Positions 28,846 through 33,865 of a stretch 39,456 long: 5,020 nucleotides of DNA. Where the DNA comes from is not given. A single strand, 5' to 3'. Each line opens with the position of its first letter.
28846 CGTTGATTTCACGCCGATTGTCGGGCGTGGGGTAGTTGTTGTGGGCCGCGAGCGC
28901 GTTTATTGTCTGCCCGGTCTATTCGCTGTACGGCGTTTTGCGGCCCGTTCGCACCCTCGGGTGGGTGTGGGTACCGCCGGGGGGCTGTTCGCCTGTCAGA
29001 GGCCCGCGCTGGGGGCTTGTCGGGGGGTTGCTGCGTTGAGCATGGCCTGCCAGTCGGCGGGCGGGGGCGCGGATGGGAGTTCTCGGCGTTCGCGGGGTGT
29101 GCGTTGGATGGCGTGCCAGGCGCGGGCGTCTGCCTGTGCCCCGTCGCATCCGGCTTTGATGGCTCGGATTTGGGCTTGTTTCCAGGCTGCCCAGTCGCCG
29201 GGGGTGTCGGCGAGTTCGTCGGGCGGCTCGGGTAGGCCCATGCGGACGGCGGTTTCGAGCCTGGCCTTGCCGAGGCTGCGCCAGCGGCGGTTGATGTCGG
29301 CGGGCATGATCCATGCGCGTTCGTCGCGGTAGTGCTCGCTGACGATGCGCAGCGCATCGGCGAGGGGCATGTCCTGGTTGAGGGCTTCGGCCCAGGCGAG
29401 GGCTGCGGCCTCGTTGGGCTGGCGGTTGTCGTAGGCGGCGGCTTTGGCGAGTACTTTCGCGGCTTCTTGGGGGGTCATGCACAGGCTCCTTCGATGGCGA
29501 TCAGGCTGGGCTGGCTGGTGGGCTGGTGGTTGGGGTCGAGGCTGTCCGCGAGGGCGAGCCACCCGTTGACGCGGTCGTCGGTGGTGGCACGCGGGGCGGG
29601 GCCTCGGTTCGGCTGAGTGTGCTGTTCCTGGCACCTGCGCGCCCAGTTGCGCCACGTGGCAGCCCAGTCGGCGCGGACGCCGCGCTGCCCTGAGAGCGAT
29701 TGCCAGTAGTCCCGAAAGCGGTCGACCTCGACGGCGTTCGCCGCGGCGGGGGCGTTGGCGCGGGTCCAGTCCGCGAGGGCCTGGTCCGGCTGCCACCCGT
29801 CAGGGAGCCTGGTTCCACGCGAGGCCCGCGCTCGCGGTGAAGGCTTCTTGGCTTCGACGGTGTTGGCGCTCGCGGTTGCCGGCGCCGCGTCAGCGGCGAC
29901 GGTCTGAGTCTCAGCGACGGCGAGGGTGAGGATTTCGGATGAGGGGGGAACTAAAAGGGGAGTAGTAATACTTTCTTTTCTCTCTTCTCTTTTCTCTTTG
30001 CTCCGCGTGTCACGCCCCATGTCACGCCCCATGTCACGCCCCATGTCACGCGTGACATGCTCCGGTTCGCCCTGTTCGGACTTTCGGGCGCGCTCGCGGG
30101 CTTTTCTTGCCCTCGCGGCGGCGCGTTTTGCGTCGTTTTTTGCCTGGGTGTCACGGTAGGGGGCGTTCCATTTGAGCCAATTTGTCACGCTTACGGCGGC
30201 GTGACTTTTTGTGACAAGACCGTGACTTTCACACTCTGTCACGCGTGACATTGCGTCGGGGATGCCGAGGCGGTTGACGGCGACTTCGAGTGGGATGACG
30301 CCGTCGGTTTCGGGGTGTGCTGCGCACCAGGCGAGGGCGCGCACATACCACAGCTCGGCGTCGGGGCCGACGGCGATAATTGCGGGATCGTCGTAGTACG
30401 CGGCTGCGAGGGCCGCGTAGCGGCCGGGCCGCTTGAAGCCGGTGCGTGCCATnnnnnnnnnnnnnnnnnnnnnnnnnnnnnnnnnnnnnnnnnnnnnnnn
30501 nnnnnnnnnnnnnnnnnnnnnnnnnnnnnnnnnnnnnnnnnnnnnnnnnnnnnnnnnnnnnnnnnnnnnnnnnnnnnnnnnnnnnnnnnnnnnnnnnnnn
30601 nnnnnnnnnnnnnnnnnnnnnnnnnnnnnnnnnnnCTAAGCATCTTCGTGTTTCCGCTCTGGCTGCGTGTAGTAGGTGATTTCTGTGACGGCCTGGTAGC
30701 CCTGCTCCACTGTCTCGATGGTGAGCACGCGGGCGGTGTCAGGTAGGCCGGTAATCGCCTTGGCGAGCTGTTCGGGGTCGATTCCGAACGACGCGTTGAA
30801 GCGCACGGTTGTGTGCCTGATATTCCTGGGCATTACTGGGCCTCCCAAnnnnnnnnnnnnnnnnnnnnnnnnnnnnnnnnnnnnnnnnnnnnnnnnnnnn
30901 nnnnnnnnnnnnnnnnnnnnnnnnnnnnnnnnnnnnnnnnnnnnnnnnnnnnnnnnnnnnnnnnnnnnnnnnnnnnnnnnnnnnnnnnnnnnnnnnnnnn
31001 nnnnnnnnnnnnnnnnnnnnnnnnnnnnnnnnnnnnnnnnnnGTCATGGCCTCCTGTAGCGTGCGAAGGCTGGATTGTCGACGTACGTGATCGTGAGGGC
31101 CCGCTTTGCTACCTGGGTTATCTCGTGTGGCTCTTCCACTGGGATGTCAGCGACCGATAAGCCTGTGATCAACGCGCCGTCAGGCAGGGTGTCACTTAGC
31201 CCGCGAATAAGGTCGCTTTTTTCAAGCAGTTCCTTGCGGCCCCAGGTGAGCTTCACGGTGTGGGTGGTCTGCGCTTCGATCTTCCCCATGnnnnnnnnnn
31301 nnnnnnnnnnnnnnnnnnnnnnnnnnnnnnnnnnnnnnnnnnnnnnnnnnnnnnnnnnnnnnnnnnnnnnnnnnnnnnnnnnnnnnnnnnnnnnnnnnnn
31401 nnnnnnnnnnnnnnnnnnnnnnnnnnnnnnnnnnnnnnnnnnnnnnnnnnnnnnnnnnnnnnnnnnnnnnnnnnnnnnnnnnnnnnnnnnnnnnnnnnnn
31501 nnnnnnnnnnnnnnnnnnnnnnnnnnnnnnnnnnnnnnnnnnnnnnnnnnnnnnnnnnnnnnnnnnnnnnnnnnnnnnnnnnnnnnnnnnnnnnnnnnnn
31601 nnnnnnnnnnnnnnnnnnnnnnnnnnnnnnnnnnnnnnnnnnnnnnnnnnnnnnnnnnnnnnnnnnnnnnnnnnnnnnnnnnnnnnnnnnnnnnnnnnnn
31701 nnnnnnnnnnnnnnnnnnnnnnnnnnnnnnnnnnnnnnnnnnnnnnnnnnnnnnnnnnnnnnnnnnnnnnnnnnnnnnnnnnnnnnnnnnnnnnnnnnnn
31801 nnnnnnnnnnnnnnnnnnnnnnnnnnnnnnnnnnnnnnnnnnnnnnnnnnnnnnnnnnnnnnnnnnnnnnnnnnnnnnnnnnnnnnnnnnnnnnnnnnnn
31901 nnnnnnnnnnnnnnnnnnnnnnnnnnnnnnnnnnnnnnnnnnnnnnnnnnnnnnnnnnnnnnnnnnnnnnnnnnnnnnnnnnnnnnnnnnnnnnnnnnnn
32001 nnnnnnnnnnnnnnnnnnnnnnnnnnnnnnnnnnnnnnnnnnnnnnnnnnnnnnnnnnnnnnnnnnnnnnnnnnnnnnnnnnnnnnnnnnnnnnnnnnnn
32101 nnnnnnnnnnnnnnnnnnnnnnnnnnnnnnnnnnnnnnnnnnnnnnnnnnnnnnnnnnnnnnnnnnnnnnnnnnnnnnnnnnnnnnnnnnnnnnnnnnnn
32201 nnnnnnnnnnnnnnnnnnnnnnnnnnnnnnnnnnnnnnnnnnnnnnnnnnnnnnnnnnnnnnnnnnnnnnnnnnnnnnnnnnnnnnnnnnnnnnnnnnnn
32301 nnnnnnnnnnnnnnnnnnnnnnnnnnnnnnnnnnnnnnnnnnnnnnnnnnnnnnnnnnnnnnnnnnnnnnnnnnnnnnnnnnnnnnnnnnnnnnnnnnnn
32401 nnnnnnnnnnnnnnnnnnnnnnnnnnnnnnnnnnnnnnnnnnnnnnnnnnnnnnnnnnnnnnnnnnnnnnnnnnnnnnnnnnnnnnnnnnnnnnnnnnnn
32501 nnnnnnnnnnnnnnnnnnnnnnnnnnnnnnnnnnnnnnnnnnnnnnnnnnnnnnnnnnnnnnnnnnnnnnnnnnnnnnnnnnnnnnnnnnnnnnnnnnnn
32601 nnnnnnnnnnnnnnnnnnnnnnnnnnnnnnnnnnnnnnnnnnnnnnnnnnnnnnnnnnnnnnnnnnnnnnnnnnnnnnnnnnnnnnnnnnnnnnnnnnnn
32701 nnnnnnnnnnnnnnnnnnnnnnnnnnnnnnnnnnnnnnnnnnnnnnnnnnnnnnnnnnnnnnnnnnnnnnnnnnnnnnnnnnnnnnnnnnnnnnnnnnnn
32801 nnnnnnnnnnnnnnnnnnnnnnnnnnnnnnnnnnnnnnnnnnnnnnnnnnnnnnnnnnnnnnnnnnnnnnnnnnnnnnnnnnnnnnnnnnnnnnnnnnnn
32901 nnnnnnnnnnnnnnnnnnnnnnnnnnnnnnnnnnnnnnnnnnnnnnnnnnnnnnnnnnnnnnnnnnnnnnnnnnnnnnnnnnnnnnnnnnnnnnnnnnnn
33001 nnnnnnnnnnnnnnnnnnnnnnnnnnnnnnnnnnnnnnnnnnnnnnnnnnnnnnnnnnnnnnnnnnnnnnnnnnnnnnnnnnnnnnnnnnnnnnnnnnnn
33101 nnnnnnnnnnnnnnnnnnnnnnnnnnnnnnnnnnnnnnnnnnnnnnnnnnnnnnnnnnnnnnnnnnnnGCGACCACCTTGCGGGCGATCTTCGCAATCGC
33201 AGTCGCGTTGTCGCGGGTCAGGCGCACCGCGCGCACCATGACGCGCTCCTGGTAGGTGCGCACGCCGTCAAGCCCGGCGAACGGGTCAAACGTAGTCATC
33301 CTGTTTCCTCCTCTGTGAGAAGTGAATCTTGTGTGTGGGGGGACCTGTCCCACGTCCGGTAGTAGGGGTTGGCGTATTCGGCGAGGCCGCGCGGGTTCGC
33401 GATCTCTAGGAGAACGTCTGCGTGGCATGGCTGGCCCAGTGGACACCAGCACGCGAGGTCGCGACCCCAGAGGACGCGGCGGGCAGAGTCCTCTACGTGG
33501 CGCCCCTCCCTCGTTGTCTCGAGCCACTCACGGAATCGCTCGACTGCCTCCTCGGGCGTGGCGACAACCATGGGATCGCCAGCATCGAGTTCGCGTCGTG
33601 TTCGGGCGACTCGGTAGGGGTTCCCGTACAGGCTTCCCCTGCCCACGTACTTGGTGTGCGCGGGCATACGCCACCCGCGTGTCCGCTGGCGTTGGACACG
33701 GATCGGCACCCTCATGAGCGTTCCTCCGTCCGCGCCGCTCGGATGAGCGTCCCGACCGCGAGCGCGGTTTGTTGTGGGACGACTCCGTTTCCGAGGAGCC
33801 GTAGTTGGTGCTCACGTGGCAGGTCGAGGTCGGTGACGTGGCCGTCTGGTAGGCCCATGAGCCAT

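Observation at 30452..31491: Tandem array of five paralogous small proteins, plus a sixth copy at 34947-35183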

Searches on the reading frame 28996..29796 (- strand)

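Call 17: search_protein_families(library=pfam, proteins=[window:28996-29796:-], max_evalue=0.01)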
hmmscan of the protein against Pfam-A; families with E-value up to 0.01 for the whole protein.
window:28996-29796:- (266 aa): 0 families

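Call 19: search_protein_families(library=phrogs, proteins=[window:28996-29796:-], max_evalue=0.001)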
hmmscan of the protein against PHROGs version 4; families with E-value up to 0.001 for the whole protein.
window:28996-29796:- (266 aa): 4 families
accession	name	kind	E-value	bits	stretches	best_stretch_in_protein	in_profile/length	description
phrog_6055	-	unknown function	6.2e-17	63.3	1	107-234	6-131/180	-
phrog_8924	-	unknown function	3.3e-14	54.6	1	107-239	1-133/223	-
phrog_10563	-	unknown function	2.2e-07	31.9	1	110-177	9-85/181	-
phrog_37378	-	unknown function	0.00011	23.4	1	114-174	8-69/114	-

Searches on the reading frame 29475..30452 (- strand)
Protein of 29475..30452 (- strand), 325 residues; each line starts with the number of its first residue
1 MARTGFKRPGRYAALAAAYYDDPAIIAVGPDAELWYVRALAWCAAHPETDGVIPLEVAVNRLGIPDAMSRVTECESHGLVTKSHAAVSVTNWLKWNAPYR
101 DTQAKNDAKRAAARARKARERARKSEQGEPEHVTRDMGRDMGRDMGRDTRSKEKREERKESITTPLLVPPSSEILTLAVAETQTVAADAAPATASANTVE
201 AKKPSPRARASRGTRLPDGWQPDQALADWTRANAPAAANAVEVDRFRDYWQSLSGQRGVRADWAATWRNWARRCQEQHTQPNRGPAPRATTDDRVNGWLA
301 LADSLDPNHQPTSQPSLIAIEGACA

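Call 17: search_protein_families(library=pfam, proteins=[window:29475-30452:-], max_evalue=0.01)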
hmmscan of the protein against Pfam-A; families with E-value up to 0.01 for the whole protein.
window:29475-30452:- (325 aa): 0 families

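Call 19: search_protein_families(library=phrogs, proteins=[window:29475-30452:-], max_evalue=0.001)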
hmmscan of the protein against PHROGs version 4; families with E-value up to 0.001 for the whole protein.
window:29475-30452:- (325 aa): 5 families
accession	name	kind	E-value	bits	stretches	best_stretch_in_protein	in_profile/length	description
phrog_2447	-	DNA, RNA and nucleotide metabolism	3.8e-23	84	1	19-291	12-277/295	replication initiation protein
phrog_1408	-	DNA, RNA and nucleotide metabolism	1.2e-15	58.8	1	87-290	89-271/302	replication initiation protein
phrog_3992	-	DNA, RNA and nucleotide metabolism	5.1e-14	53.6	1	101-283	93-281/345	primosomal protein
phrog_1882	-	unknown function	5.2e-11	43.9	1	15-165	6-111/259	-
phrog_11896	-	DNA, RNA and nucleotide metabolism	0.00014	22.8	1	192-264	148-225/225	primosomal protein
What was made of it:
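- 29475..30452 (-): Replication initiation protein (325 aa), conserved downstream boundary of the array. phrog_2447, E 4e-23 (call 19).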

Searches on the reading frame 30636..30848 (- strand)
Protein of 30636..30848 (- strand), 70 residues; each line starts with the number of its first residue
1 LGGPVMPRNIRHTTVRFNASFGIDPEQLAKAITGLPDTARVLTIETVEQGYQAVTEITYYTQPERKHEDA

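Call 4: search_protein_families(library=pfam, proteins=[window:30636-30848:-], max_evalue=1)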
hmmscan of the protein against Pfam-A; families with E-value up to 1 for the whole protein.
window:30636-30848:- (70 aa): 0 families

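Call 5: search_protein_families(library=phrogs, proteins=[window:30636-30848:-], max_evalue=1)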
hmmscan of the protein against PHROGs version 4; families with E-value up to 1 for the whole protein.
window:30636-30848:- (70 aa): 1 family
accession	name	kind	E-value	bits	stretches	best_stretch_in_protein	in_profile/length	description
phrog_34058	-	unknown function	0.081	14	1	21-41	35-55/62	-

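Call 38: search_protein_families(library=padloc, proteins=[window:30636-30848:-], max_evalue=1)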
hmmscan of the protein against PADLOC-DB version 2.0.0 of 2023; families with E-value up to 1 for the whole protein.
window:30636-30848:- (70 aa): 0 families

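Call 53: search_protein_families(library=ncbifam, proteins=[window:30636-30848:-], max_evalue=1)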
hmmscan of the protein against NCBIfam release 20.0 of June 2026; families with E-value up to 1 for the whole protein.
window:30636-30848:- (70 aa): 0 families

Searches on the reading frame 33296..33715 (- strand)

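Call 17: search_protein_families(library=pfam, proteins=[window:33296-33715:-], max_evalue=0.01)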
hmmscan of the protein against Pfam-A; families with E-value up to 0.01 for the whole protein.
window:33296-33715:- (139 aa): 1 family
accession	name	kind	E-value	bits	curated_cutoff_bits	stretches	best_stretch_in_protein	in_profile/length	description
PF14216.11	DUF4326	-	1.1e-21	77.7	25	1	10-104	1-82/82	Domain of unknown function (DUF4326)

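Call 19: search_protein_families(library=phrogs, proteins=[window:33296-33715:-], max_evalue=0.001)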
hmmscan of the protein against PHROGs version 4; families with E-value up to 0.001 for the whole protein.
window:33296-33715:- (139 aa): 2 families
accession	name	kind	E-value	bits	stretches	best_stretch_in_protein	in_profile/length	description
phrog_464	-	unknown function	1.1e-33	118.2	1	1-117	189-296/322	unknown function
phrog_32227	-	unknown function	2.5e-18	67.6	1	3-107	109-221/230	-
